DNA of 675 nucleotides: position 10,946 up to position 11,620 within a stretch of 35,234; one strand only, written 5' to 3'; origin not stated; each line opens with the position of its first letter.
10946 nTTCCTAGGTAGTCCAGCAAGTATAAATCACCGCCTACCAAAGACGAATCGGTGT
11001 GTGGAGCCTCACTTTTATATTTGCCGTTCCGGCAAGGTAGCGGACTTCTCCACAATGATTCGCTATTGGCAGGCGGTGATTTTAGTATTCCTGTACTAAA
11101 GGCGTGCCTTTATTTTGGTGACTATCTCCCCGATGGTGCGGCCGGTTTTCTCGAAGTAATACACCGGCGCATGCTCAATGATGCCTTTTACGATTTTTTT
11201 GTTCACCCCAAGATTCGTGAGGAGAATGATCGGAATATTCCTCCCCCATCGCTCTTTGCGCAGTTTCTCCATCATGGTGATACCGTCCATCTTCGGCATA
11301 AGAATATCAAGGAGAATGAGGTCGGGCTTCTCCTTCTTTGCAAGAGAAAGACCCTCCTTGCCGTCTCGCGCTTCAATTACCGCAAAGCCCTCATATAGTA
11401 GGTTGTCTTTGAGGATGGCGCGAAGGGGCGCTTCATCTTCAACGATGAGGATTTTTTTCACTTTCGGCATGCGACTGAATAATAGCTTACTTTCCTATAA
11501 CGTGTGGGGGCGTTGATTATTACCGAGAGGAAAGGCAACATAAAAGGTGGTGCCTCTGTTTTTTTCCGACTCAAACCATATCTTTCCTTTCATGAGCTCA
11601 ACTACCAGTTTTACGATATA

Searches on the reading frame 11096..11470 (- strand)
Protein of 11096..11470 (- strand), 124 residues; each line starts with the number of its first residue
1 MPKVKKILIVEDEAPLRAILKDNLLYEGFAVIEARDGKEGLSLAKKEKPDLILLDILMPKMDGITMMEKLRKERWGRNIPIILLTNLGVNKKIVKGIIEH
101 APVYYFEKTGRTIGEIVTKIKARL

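Call 14: search_protein_families(library=pfam, proteins=[window:11096-11470:-], max_evalue=0.01)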
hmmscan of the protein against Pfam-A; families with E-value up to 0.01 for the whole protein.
window:11096-11470:- (124 aa): 1 family
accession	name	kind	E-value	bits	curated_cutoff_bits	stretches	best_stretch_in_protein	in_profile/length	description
PF00072.30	Response_reg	-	1.8e-21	76.8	30.2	1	7-108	1-99/111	Response regulator receiver domain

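Call 69: list_cluster_members(proteins=[P0001, P0121, window:11096-11470:-, window:34178-34612:-])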
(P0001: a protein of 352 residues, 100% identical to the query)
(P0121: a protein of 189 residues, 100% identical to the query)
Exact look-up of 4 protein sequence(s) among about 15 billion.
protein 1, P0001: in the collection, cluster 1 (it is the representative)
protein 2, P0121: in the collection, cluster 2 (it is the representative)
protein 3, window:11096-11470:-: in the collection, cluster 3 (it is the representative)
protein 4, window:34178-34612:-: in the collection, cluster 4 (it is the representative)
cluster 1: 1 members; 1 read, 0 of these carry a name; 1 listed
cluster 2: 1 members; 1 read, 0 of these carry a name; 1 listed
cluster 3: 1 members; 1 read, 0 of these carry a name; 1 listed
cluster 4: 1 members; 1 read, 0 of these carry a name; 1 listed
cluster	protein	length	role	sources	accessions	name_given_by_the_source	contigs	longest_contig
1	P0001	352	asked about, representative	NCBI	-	-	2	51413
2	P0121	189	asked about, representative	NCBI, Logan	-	-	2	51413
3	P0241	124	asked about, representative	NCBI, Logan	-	-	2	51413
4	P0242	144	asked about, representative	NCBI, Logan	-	-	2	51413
